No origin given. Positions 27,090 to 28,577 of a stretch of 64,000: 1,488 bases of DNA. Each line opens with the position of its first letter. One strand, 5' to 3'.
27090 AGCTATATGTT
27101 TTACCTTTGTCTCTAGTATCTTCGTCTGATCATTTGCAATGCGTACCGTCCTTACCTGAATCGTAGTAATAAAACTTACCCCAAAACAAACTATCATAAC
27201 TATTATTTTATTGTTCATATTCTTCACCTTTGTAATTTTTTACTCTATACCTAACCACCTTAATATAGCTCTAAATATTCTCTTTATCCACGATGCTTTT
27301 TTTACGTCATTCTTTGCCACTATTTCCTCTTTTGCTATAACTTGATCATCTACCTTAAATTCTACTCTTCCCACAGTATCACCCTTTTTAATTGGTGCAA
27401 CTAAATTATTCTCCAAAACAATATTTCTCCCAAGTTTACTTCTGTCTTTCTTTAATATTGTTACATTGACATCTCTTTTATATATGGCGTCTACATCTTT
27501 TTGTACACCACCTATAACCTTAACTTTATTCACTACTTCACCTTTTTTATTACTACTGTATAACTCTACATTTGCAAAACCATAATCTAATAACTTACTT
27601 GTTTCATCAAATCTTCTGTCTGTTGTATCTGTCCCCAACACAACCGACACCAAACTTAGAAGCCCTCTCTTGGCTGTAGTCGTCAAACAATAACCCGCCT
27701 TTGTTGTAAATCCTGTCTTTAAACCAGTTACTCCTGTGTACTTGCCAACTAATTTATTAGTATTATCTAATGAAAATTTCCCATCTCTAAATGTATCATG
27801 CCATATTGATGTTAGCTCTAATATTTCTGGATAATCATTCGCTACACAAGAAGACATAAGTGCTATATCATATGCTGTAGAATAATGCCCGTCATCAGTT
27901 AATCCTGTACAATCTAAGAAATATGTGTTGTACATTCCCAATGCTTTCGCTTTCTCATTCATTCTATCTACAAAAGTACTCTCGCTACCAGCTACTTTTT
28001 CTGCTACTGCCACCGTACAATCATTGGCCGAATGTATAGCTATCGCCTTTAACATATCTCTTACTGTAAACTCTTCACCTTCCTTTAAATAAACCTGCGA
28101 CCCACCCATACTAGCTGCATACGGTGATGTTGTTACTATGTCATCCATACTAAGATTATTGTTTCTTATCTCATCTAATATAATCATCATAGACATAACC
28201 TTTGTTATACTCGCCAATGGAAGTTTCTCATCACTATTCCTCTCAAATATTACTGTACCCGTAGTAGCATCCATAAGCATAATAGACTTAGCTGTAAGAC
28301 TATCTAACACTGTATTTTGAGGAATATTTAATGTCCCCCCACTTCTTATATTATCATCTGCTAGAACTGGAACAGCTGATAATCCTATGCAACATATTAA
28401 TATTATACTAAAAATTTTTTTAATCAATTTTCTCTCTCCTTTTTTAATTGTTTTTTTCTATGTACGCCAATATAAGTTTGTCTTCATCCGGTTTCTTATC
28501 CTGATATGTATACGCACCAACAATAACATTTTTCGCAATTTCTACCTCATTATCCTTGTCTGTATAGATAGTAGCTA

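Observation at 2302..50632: Ankyrin-repeat load of the whole window is extreme for a spore-forming Firmicute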

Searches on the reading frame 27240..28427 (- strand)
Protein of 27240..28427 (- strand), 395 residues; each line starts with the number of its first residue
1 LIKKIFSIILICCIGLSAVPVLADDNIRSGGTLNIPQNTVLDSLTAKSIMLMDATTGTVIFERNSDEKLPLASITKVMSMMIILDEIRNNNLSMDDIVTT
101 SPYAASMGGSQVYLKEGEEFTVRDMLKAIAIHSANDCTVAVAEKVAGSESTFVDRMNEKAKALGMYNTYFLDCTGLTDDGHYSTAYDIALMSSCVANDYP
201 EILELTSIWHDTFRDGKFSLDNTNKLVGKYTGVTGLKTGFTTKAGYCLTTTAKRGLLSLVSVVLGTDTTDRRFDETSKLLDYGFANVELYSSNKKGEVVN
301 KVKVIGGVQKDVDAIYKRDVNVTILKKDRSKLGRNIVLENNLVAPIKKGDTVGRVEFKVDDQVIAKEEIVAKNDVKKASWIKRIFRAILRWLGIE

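Call 5: search_protein_families(library=pfam, proteins=[window:27240-28427:-], max_evalue=0.00001)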
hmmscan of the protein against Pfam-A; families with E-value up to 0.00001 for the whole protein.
window:27240-28427:- (395 aa): 3 families
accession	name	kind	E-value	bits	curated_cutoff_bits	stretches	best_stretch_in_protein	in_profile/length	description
PF00768.25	Peptidase_S11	-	1.4e-73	247.8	27.6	1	42-267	8-238/239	D-alanyl-D-alanine carboxypeptidase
PF07943.18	PBP5_C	-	1.8e-18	66.9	21.2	1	294-377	8-91/91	Penicillin-binding protein 5, C-terminal domain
PF13354.11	Beta-lactamase2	-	1.3e-11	44.7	22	1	48-169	1-120/214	Beta-lactamase enzyme family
